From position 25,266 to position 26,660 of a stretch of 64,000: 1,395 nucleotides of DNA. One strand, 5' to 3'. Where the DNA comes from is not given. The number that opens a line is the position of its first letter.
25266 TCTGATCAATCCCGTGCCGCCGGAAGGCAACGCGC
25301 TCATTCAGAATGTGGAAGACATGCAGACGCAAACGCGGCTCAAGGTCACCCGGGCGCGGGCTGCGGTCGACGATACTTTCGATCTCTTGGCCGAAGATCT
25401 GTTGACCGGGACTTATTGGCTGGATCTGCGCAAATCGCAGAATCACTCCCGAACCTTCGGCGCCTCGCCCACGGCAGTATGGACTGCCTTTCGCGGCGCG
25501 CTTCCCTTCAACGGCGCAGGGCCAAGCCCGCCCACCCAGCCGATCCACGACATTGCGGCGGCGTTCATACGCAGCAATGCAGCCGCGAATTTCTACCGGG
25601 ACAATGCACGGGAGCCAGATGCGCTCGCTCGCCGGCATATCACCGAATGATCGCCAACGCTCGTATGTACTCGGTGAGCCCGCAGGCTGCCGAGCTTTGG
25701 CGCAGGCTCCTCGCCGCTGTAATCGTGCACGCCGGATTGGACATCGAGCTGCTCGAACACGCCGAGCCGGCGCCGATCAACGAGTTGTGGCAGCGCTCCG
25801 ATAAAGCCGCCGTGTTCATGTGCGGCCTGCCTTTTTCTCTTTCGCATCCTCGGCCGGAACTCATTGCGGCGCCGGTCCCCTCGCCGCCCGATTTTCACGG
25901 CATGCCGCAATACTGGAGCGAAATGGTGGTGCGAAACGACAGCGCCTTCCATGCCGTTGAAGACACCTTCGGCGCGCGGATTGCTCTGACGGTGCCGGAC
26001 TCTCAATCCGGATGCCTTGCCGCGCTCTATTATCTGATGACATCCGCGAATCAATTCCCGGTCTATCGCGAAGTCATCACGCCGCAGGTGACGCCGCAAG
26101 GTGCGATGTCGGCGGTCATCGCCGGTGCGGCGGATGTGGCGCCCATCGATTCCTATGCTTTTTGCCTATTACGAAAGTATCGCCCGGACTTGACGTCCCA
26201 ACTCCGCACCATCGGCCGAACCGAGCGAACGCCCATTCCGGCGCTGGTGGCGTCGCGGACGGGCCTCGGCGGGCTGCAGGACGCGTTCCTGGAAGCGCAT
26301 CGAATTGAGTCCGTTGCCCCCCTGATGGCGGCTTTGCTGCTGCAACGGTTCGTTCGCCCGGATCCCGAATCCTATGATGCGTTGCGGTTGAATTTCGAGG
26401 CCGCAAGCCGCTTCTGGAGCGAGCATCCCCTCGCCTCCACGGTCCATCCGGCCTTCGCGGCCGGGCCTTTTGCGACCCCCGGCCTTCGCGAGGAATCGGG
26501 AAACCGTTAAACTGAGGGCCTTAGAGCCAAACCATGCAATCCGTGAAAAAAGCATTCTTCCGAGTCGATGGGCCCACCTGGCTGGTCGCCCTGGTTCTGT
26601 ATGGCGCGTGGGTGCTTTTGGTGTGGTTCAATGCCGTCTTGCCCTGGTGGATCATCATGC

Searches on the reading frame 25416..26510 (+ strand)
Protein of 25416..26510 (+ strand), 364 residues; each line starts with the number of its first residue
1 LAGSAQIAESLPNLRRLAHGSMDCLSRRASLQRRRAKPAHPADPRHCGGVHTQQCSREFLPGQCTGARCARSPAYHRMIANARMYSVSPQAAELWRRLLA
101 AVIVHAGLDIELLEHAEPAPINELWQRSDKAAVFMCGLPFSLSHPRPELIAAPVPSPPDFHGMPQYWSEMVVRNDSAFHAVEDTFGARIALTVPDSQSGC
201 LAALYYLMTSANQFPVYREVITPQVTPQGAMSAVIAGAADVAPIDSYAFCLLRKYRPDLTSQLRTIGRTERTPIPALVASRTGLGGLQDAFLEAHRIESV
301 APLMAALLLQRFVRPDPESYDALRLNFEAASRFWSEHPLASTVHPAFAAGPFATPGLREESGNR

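Call 87: search_protein_families(library=pfam, proteins=[window:25416-26510:+], max_evalue=0.00001)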
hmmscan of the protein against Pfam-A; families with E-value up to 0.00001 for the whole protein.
window:25416-26510:+ (364 aa): 1 family
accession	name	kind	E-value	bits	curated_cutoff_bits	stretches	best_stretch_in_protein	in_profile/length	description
PF12974.12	Phosphonate-bd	-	5.2e-20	72.3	27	1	133-320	54-242/242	ABC transporter, phosphonate, periplasmic substrate-binding protein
